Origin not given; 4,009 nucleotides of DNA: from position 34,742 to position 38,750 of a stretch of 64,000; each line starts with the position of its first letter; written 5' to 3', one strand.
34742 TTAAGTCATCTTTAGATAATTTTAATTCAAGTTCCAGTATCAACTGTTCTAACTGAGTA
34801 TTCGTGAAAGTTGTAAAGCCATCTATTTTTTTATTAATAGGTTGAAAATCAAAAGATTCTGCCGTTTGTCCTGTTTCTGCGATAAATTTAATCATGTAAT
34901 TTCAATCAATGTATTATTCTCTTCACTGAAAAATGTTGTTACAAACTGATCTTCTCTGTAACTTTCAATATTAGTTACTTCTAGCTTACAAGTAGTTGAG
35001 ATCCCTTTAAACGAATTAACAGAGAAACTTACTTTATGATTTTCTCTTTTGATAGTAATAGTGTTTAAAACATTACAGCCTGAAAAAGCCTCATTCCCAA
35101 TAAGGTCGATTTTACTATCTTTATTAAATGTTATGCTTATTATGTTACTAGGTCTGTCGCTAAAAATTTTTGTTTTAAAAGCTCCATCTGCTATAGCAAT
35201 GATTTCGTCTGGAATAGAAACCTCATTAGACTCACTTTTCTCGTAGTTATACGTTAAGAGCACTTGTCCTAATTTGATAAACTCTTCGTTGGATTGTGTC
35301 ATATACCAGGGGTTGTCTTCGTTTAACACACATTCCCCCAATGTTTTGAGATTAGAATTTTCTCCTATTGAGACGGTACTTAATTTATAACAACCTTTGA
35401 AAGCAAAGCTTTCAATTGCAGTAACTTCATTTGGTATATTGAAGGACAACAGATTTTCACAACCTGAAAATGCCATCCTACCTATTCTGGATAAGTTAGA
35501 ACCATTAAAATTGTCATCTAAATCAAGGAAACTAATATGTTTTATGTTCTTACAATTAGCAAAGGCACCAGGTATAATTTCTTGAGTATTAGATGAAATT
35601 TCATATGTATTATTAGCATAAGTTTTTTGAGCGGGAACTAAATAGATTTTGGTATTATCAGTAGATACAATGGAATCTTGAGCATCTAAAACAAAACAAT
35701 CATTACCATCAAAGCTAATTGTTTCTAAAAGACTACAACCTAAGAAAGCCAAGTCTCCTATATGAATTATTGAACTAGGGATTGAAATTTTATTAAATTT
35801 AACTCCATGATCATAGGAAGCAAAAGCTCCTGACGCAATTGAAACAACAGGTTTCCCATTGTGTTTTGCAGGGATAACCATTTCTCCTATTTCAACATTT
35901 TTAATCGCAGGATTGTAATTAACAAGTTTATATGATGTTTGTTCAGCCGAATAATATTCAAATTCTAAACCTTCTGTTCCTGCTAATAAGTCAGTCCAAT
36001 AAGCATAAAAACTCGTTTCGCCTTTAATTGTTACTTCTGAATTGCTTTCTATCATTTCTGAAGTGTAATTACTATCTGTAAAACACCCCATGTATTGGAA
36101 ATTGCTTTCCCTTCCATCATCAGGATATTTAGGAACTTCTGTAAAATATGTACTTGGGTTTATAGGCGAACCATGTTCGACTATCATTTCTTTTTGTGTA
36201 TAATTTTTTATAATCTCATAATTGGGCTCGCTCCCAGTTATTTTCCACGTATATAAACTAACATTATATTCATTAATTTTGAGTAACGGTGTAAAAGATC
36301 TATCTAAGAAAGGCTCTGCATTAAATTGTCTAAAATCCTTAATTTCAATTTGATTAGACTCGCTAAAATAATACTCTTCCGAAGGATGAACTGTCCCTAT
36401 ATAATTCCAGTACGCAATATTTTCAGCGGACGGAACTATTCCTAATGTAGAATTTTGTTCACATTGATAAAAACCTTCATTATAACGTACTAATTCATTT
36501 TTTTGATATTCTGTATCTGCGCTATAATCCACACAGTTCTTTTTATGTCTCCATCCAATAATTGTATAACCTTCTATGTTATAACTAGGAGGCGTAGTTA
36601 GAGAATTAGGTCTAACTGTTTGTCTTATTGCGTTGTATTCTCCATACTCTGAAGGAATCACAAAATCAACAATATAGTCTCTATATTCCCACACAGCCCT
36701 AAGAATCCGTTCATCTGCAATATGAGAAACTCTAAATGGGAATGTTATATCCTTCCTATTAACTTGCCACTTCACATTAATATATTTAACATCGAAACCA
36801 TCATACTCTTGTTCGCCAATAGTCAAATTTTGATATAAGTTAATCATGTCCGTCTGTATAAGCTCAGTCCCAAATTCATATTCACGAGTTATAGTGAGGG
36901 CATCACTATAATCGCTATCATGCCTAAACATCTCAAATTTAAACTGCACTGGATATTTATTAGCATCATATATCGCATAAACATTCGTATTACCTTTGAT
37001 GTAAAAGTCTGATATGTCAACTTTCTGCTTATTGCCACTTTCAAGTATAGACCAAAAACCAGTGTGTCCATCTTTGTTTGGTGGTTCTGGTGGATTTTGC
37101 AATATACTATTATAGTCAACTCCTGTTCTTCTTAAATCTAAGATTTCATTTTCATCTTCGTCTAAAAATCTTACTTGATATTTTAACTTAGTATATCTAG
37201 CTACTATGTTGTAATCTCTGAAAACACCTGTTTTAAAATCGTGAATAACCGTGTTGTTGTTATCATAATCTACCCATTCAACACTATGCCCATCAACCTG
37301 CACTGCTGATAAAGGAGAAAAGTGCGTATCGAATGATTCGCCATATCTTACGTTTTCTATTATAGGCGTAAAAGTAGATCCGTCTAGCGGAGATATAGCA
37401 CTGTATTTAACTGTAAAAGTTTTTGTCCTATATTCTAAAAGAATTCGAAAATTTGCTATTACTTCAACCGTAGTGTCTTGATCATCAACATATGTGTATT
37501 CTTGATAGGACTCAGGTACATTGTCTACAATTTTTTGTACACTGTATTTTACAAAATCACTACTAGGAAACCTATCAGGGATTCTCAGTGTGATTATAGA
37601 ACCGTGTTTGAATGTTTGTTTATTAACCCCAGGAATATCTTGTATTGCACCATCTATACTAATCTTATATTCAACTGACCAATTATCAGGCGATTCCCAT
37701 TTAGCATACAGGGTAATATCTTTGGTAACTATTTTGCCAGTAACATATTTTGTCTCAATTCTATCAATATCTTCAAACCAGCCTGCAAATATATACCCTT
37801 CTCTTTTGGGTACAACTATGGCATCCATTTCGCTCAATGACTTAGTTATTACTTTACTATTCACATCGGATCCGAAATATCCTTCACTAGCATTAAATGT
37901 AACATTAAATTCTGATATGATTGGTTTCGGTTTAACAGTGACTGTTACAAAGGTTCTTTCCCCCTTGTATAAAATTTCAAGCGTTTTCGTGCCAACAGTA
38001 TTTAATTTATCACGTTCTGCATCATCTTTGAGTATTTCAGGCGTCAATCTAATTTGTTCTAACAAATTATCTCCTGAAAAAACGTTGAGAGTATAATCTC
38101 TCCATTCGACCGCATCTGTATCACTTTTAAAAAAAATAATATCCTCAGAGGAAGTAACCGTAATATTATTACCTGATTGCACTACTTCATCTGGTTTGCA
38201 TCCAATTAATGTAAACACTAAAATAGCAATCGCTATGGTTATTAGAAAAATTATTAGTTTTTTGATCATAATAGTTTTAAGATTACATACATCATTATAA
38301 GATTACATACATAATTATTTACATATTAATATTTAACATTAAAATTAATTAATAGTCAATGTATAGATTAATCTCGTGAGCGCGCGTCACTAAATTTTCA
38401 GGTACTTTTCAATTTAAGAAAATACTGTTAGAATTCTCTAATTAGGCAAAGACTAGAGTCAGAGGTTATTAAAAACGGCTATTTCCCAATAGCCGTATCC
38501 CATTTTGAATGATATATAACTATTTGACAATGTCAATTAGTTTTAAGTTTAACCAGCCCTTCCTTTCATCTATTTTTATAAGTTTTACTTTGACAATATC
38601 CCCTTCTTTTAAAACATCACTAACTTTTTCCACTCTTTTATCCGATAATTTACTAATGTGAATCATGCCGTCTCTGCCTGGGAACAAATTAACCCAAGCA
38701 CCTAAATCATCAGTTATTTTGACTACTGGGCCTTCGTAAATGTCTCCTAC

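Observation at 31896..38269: Two-gene module: giant LRR lipoprotein translationally coupled to the cytosolic PurL-like protein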

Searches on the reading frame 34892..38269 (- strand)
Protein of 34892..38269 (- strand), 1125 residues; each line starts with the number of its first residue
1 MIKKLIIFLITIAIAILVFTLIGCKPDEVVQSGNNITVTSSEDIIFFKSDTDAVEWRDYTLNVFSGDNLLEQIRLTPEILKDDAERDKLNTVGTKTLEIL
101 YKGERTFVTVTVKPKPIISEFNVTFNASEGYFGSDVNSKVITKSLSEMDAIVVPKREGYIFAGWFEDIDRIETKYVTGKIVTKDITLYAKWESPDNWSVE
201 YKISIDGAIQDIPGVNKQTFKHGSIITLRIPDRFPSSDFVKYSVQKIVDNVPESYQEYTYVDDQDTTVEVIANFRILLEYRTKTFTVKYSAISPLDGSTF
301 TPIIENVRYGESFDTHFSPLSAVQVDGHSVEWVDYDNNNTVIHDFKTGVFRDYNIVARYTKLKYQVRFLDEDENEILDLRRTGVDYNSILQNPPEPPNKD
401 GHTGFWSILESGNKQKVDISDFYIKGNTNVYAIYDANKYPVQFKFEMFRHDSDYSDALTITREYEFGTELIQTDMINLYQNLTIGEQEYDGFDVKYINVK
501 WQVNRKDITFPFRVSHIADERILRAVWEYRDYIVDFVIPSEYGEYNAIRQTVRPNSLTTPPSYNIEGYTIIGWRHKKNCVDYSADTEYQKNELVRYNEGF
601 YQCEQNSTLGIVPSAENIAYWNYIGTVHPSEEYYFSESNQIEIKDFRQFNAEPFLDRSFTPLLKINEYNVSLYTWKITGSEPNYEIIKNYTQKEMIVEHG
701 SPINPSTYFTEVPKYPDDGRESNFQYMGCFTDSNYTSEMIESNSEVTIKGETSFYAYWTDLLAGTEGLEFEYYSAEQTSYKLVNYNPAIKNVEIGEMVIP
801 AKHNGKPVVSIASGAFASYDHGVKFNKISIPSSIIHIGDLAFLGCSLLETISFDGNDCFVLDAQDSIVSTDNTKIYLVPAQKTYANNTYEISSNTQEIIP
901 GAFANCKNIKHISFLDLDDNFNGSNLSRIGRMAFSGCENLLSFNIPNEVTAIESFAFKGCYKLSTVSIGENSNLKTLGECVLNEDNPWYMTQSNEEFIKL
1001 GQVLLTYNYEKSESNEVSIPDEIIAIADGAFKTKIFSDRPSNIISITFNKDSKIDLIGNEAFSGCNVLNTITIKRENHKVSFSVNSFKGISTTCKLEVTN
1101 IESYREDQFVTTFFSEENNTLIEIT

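Call 4: search_protein_families(library=pfam, proteins=[window:34892-38269:-], max_evalue=0.01)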
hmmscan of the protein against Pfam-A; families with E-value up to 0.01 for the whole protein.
window:34892-38269:- (1125 aa): 3 families
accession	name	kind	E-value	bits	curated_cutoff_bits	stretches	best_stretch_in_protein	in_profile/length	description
PF13306.12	LRR_5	-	3.7e-24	85.5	27.7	3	888-980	15-96/127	BspA type Leucine rich repeat region (6 copies)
PF09479.16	Flg_new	-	9.2e-17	61.4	27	1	121-190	1-65/65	Listeria-Bacteroides repeat domain (List_Bact_rpt)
PF13855.12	LRR_8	-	6.1e-06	26.3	27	0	947-977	11-40/61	Leucine rich repeat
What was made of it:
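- On BspA-type LRR / Flg_new surface lipoprotein: LRR_5 scores 85.5 against 27.7, and Flg_new scores 61.4 against 27 (call 4).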

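Call 5: search_protein_families(library=ncbifam, proteins=[window:34892-38269:-], max_evalue=0.01)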
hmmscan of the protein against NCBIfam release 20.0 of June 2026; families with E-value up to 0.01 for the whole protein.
window:34892-38269:- (1125 aa): 2 families
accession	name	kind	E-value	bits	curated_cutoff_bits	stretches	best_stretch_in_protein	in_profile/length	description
TIGR02543.1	List_Bact_rpt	repeat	2.9e-06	27.5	20.95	1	154-192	1-41/44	TIGR02543 family repeat protein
NF052328.1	NeuramTDE0471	equivalog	9.6e-05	21.3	900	1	110-193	36-118/538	neuraminidase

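Call 53: list_cluster_members(proteins=[P0001, window:34892-38269:-])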
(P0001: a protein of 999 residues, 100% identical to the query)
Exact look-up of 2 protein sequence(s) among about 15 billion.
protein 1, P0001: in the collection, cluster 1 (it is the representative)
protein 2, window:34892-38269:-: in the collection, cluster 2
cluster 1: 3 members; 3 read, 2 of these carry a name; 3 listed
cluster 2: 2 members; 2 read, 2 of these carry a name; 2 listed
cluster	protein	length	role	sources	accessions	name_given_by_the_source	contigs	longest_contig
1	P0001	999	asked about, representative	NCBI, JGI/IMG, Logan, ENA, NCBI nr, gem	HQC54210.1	MAG TPA: phosphoribosylformylglycinamidine synthase subunit PurQ [Clostridia bacterium] | phosphoribosylformylglycinamidine (FGAM) synthase-like amidotransferase family enzyme | phosphoribosylformylglycinamidine synthase subunit PurQ [Clostridia bacterium]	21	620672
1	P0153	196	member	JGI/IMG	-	phosphoribosylformylglycinamidine (FGAM) synthase-like amidotransferase family enzyme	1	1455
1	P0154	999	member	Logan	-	-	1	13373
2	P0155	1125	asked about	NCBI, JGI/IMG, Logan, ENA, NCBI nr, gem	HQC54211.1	MAG TPA: leucine-rich repeat protein [Clostridia bacterium] | uncharacterized repeat protein (TIGR02543 family) | leucine-rich repeat protein [Clostridia bacterium]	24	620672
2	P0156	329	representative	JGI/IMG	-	hypothetical protein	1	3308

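Call 72: search_protein_families(library=padloc, proteins=[window:34892-38269:-], max_evalue=0.01)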
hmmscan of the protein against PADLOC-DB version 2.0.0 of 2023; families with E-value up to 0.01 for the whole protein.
window:34892-38269:- (1125 aa): 0 families

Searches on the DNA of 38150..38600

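Call 83: search_rna_families(source=window, start=38150, end=38600, threshold=evalue, max_evalue=1)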
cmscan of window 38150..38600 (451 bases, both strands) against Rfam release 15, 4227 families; matches with E-value up to 1: 1.
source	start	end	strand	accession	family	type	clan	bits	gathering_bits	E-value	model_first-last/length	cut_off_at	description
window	38475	38501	-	RF00101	SraC_RyeA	Gene; sRNA;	CL00105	21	37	0.13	41-67/145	no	SraC/RyeA RNA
